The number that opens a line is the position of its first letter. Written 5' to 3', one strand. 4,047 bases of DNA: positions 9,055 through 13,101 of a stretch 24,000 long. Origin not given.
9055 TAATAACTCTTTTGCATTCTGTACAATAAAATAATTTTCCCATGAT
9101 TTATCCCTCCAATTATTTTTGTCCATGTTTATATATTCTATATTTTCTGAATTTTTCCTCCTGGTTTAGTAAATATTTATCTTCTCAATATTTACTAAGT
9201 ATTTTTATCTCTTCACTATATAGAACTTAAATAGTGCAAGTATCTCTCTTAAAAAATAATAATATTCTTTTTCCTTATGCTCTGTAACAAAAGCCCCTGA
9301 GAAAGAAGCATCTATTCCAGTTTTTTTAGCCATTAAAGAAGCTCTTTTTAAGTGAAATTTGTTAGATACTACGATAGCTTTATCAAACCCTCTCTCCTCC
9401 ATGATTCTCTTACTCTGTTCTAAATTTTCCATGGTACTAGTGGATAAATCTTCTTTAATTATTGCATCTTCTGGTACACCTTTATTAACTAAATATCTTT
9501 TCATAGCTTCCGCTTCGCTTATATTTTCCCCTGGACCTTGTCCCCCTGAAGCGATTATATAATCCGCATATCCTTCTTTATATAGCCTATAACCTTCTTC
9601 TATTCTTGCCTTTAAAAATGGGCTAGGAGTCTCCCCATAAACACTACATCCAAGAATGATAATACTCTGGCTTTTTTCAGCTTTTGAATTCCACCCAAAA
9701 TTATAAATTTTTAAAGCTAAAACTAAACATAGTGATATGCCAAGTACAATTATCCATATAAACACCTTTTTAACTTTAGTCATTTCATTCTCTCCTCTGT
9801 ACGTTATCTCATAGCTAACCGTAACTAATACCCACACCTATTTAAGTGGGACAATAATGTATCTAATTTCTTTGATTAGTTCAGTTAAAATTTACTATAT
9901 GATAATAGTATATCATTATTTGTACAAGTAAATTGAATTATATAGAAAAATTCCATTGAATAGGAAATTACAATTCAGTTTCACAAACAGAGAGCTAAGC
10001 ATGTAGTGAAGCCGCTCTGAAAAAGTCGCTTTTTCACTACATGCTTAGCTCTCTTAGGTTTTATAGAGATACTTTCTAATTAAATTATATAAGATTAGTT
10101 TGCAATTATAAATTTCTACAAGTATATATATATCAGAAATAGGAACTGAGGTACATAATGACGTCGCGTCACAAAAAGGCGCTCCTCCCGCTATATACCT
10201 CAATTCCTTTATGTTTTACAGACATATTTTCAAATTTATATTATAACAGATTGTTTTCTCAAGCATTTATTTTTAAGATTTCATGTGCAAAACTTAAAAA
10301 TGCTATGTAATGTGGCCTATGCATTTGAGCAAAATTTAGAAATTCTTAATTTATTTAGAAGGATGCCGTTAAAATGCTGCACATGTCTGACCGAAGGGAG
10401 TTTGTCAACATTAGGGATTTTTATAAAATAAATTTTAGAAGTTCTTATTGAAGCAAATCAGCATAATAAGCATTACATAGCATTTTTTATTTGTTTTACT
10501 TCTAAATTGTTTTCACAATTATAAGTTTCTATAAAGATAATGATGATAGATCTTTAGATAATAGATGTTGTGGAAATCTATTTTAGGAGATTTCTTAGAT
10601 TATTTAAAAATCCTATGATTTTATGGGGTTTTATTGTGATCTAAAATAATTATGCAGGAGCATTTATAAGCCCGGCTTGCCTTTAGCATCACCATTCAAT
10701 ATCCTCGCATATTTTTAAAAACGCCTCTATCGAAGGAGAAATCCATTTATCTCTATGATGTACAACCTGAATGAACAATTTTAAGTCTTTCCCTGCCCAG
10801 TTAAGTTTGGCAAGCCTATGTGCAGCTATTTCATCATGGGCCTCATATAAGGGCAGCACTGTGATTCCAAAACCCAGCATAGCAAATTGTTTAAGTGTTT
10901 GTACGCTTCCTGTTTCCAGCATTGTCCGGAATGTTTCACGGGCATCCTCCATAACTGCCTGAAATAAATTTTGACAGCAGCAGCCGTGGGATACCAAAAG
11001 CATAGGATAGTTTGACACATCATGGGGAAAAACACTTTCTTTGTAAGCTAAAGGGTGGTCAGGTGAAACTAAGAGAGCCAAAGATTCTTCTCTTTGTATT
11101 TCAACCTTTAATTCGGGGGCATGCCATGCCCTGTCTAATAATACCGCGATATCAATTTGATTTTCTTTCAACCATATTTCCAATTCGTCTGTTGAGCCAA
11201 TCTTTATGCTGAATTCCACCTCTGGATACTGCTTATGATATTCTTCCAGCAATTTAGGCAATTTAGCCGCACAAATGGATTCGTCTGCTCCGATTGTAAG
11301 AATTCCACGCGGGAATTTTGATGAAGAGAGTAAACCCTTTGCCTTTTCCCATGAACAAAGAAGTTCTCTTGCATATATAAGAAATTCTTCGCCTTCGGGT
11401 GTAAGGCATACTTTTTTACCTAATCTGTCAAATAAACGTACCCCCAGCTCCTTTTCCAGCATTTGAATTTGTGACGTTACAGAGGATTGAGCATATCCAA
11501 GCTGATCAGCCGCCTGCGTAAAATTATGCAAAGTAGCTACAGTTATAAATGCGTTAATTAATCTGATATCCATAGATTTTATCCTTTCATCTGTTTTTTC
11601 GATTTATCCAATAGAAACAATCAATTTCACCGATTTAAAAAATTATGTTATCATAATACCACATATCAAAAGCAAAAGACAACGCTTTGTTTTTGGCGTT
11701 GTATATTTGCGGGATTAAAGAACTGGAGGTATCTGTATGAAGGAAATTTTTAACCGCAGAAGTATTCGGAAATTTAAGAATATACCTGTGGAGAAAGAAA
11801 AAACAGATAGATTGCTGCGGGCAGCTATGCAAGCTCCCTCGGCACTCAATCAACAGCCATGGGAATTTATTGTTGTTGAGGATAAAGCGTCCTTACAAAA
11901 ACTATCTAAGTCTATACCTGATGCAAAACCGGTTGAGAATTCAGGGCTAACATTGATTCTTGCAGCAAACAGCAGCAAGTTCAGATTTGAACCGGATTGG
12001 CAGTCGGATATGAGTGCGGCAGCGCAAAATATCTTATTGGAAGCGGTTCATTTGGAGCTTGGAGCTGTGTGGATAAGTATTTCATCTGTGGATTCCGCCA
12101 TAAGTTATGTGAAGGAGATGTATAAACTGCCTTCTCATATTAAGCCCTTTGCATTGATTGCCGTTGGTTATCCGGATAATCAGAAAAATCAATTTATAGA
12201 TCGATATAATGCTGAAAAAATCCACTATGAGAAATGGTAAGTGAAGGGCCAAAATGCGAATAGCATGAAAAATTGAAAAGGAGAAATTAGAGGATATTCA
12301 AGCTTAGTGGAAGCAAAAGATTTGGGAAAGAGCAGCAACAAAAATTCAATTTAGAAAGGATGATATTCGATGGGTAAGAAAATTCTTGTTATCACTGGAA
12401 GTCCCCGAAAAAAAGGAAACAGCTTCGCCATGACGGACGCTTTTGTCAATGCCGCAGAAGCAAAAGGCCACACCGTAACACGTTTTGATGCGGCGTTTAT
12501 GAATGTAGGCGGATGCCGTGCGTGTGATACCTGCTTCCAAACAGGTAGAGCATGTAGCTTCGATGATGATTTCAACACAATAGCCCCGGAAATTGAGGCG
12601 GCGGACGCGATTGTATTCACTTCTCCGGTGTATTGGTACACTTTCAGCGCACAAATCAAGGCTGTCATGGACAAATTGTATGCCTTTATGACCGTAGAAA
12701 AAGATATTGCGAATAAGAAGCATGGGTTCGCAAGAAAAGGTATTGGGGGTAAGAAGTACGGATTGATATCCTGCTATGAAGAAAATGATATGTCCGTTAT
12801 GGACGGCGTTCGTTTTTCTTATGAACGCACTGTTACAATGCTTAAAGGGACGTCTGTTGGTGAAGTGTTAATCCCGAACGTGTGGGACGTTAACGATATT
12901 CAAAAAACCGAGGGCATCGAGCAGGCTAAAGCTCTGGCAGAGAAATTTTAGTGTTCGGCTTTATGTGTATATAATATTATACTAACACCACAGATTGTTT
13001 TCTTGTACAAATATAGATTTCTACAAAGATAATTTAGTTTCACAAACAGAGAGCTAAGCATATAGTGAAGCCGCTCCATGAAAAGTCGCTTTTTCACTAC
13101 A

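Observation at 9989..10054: Hairpin module B: four copies with compensatory changes and strand-asymmetric mismatches (G:U only on the bottom strand)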

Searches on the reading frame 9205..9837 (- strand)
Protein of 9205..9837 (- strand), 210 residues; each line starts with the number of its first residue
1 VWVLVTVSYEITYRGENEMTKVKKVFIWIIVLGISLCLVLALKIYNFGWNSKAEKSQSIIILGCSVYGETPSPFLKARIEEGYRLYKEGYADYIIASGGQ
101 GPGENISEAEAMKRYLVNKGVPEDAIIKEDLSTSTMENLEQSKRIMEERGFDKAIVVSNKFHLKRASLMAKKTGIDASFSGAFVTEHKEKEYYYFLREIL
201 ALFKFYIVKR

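Call 11: search_protein_families(library=pfam, proteins=[window:9205-9837:-])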
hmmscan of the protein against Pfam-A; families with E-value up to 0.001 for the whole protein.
window:9205-9837:- (210 aa): 1 family
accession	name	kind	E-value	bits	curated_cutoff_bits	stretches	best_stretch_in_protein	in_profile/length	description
PF02698.23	DUF218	-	1.7e-32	112.6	27.6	1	58-200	2-132/133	DUF218 domain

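Call 42: find_encoding_contigs(protein=window:9205-9783:-, flank=10000, max_places=10)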
Protein window:9205-9783:- (192 aa): no gene with exactly this product is on record in the collection.

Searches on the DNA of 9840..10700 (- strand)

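Call 19: search_rna_families(source=window, start=9840, end=10700, threshold=evalue, max_evalue=10, show_alignments=3)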
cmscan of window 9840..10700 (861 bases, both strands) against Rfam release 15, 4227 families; matches with E-value up to 10: 12.
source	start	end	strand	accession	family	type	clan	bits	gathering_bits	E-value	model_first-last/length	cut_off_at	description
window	10324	10459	+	RF01731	TwoAYGGAY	Cis-reg;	CL00106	26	43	0.14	1-168/168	no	TwoAYGGAY RNA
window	9992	10053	-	RF00385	IBV_D-RNA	Cis-reg;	-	23.1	35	0.01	1-42/42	no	Infectious bronchitis virus D-RNA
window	9990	10051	+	RF00385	IBV_D-RNA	Cis-reg;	-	23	35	0.011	1-42/42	no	Infectious bronchitis virus D-RNA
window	10238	10335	+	RF02528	SSRC41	Gene; sRNA;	-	20.2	60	8.6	1-111/111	no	Streptococcus sRNA SSRC41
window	10002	10075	-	RF02183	ST7-OT3_1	Gene; lncRNA;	-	20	50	1.3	1-79/79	no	ST7 overlapping transcript 3 conserved region 1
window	9988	10055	-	RF00955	mir-1829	Gene; miRNA;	-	18.6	60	1.4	1-58/58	no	mir-1829 microRNA precursor family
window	10369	10430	+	RF00592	SNORD78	Gene; snRNA; snoRNA; CD-box;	CL00051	17.5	38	2.9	1-65/65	no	Small nucleolar RNA SNORD78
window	9991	10052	+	RF00671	mir-138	Gene; miRNA;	-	17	50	1.3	1-78/78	no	mir-138 microRNA precursor family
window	9986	10057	+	RF03893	mir-4879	Gene; miRNA;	-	16.9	100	1.7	1-75/75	no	mir-4879 microRNA precursor family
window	10019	10101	-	RF01883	TUG1_2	Gene; lncRNA;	-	16.2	90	8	1-89/89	no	Taurine upregulated gene 1 conserved region 2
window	9989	10054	+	RF03779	mir-1805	Gene; miRNA;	-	15.4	64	4.5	1-84/84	no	mir-1805 microRNA precursor family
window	10625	10694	-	RF01420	snoR113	Gene; snRNA; snoRNA; CD-box;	-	14.9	47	4.3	1-103/103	no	Small nucleolar RNA snoR113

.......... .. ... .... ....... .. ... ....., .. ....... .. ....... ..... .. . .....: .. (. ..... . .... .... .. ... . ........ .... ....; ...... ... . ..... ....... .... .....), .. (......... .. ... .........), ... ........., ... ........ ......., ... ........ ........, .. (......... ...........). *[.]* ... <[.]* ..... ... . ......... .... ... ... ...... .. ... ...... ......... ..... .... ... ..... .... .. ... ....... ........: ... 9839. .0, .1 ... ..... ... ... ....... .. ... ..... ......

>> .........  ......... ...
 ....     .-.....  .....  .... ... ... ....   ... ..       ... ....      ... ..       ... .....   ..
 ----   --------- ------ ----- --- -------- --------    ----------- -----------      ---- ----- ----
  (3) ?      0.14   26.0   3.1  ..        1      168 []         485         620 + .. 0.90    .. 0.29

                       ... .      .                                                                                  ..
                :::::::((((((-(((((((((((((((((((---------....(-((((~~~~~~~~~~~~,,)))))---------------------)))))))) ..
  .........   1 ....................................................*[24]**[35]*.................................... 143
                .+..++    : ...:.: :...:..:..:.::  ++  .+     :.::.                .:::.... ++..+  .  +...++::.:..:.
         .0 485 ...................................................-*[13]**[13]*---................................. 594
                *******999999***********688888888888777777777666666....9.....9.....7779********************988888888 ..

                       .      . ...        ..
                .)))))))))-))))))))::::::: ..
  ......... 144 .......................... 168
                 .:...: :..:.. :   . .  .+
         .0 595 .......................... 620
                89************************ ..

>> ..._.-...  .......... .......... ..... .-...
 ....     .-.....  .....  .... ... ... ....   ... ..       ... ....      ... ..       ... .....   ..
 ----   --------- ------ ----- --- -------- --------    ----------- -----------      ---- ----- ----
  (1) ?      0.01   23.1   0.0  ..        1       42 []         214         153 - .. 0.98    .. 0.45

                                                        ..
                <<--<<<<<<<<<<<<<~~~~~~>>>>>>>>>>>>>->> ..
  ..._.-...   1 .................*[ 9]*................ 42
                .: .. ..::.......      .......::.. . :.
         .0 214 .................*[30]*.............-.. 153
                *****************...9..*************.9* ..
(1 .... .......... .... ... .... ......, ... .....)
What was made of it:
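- On Any Rfam 15 family: At E <= 10 the hairpin gives only chance hits to generic hairpin models (call 19).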

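Call 49: build_rna_model(alignment_id=A1, structure=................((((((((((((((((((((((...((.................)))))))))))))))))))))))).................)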
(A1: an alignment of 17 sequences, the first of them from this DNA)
Model R1 built from alignment A1 (17 sequences, 101 columns); structure: as given.
model positions 99; base pairs 24; branch points 0; effective number of sequences 1.41; information 0.589 bits per position. Calibrated on 0.2 Mb of random sequence (short: E-values are rough).
structure used (alignment columns):
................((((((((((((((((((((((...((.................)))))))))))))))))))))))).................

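Call 50: search_with_rna_model(model_id=R1, sources=[window, L002, L003, L008, L009, L010, L012, L013, L016, L025, L028, L029, L070, L071, L072, L073], max_evalue=1)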
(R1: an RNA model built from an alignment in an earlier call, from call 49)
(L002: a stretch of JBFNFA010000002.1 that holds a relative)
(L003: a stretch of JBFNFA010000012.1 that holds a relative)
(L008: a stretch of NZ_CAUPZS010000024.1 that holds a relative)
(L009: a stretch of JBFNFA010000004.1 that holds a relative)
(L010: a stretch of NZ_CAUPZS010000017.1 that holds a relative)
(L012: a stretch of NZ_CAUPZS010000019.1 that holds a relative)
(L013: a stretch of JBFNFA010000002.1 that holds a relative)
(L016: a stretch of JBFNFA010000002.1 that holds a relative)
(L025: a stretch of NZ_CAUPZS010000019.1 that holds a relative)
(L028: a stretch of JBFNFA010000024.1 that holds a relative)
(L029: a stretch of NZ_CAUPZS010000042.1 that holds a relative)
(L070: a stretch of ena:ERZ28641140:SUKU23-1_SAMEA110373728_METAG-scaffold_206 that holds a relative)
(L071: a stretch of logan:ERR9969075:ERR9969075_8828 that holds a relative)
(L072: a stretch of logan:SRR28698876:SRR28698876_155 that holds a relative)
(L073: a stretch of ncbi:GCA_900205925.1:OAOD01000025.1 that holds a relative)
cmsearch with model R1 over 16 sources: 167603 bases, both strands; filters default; matches with E-value up to 1: 73.
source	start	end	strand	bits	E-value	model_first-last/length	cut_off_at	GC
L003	6688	6786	+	119.3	2e-28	1-99/99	no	0.32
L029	1542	1640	+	119.1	2.3e-28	1-99/99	no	0.34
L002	4422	4521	-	114.9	3.2e-27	1-99/99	no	0.28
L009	1607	1706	+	113.1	9.8e-27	1-99/99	no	0.32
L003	7086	7184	+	112.7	1.3e-26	1-99/99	no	0.33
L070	10962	11060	+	112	1.9e-26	1-99/99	no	0.31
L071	1127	1225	+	112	1.9e-26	1-99/99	no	0.31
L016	1255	1354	-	111.8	2.2e-26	1-99/99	no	0.33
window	9973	10070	-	110.1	6.2e-26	1-99/99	no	0.39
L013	5535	5633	-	107.8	2.5e-25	1-99/99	no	0.31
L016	206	304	-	105.2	1.3e-24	1-99/99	no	0.36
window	15215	15314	-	105.1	1.4e-24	1-99/99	no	0.31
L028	2527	2625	+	104.1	2.6e-24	1-99/99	no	0.4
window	13032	13130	-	103.9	3.1e-24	1-99/99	no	0.37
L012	4955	5053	+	103.7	3.3e-24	1-99/99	no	0.31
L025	1321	1417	+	100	3.3e-23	1-99/99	no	0.32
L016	2197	2296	-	99.2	5.8e-23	1-99/99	no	0.3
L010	5397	5495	-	98.2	1.1e-22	1-99/99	no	0.35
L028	1944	2042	+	91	9.3e-21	1-99/99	no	0.34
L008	3868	3966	+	73.8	4.4e-16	1-99/99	no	0.36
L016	1882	1979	-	64.1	1.9e-13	1-99/99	no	0.31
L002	4296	4392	-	60.4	1.9e-12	1-99/99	no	0.32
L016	50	147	-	56.9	1.7e-11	1-99/99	no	0.34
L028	2399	2496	+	51.3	5.5e-10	1-99/99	no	0.28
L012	7021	7119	+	51.2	5.9e-10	1-99/99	no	0.35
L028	2655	2753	+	49.2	2.1e-09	1-99/99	no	0.34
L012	1145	1243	+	48.7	2.9e-09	1-99/99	no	0.36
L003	6531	6630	+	43.5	7.2e-08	1-99/99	no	0.31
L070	10962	11057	-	42.4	1.4e-07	1-99/99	no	0.32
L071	1127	1222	-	42.4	1.4e-07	1-99/99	no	0.32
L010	5265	5365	-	41.5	2.5e-07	1-99/99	no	0.37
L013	5690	5791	-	41.4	2.8e-07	1-99/99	no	0.37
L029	1540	1638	-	40.9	3.7e-07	1-99/99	no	0.34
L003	6688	6784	-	39.9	7.1e-07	1-99/99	no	0.33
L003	7086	7184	-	39.7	7.9e-07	1-99/99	no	0.33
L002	4424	4523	+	39.1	1.2e-06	1-99/99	no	0.28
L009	1467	1567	+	39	1.2e-06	1-99/99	no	0.38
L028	2525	2627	-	35.4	1.2e-05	1-99/99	no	0.4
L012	4956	5054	-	32.5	7.2e-05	1-99/99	no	0.31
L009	1604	1704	-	31.6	0.00012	1-99/99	no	0.32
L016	209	303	+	31.5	0.00013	1-99/99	no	0.37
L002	4295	4392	+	30.4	0.00026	1-99/99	no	0.32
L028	1946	2039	-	29.3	0.00051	1-99/99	no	0.35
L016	1254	1356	+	29.3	0.00051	1-99/99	no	0.32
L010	5398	5492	+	29.2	0.00054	1-99/99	no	0.35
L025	1319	1418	-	28.6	0.0008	1-99/99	no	0.31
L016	2200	2297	+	26.3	0.0033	1-99/99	no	0.3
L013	5537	5631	+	25.3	0.0064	1-99/99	no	0.33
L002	7578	7635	-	23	0.027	1-99/99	no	0.33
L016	49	148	+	22.7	0.033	1-99/99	no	0.33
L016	1881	1977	+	22.2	0.044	1-99/99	no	0.3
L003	6528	6633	-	22.1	0.045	1-99/99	no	0.29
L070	15428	15490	+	21.8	0.055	1-99/99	no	0.24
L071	5593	5655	+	21.8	0.055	1-99/99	no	0.24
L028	2396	2497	-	21.8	0.055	1-99/99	no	0.26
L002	7575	7637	+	21.4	0.071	1-99/99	no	0.35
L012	7022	7119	-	21.4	0.072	1-99/99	no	0.36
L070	10822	10903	+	20.5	0.13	1-99/99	no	0.27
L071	987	1068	+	20.5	0.13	1-99/99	no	0.27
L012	1146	1244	-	20.2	0.15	1-99/99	no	0.35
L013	5688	5793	+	19.3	0.26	1-99/99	no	0.36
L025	4750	4824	+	19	0.32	1-99/99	no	0.25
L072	425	498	+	18.6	0.41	1-99/99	no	0.26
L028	1845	1921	+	18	0.61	1-99/99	no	0.25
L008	6347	6418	-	17.9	0.63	1-99/99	no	0.28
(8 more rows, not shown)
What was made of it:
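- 10125..10225 (-): Element D copy 1, a diverged paralogue of B. It is co-oriented with B copy 1, with about 55 nt between the units. calls 50 (43.2 bits, E 8.6e-8), 52, 53, 55, 58
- On REP / RAYT: Neighbouring copies are always co-oriented (call 50).
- All copies within a locus are co-oriented (call 50).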

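Call 63: search_dna_similar(query=window:9941-10240:+, collection=plasmids, mode=distant, max_evalue=0.001, max_rows=10)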
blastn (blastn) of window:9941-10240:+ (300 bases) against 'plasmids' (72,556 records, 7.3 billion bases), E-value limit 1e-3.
No match.

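Call 64: search_dna_similar(query=window:9941-10240:+, collection=phages, mode=distant, max_evalue=0.001, max_rows=10)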
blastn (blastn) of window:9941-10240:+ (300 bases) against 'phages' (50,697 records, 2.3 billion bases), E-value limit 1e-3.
No match.
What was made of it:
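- Tried and rejected: No match (calls 63, 64).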

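Call 88: search_with_rna_model(model_id=R1, sources=[L074, L075, L076, L078], max_evalue=0.01)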
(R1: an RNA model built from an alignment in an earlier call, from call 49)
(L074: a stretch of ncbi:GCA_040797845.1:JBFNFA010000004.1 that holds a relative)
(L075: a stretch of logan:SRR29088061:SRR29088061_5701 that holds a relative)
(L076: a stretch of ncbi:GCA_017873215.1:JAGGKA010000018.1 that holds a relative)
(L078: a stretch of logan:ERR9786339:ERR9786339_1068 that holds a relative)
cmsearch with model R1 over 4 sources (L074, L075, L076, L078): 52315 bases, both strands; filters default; matches with E-value up to 0.01: 2.
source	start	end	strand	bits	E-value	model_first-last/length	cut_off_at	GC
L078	4756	4814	+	51.5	1.5e-10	1-58/99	3'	0.32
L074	11321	11425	+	27.9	0.00039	1-99/99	no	0.34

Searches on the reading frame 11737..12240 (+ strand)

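Call 11: search_protein_families(library=pfam, proteins=[window:11737-12240:+])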
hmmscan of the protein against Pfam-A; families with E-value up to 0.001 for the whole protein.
window:11737-12240:+ (167 aa): 2 families
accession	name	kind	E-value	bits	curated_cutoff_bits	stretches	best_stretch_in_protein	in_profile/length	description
PF00881.29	Nitroreductase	-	1.4e-25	90.8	23.5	2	5-68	2-65/167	Nitroreductase family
PF14512.11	TM1586_NiRdase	-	4.4e-13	49.8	27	1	6-53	141-191/215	Putative TM nitroreductase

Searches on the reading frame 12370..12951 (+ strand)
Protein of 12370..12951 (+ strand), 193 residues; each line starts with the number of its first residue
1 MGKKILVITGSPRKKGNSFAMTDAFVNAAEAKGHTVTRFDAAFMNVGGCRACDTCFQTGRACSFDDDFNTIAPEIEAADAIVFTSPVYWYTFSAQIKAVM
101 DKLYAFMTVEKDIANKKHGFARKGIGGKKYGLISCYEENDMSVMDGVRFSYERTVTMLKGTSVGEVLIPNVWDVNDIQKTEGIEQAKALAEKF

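Call 11: search_protein_families(library=pfam, proteins=[window:12370-12951:+])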
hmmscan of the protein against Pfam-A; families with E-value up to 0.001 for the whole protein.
window:12370-12951:+ (193 aa): 2 families
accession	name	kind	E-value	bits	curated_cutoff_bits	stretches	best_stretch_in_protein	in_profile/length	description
PF03358.20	FMN_red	-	4.5e-21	75.5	24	1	4-126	2-122/152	NADPH-dependent FMN reductase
PF02525.22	Flavodoxin_2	-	7.8e-19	68.6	27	1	3-139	1-137/198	Flavodoxin-like fold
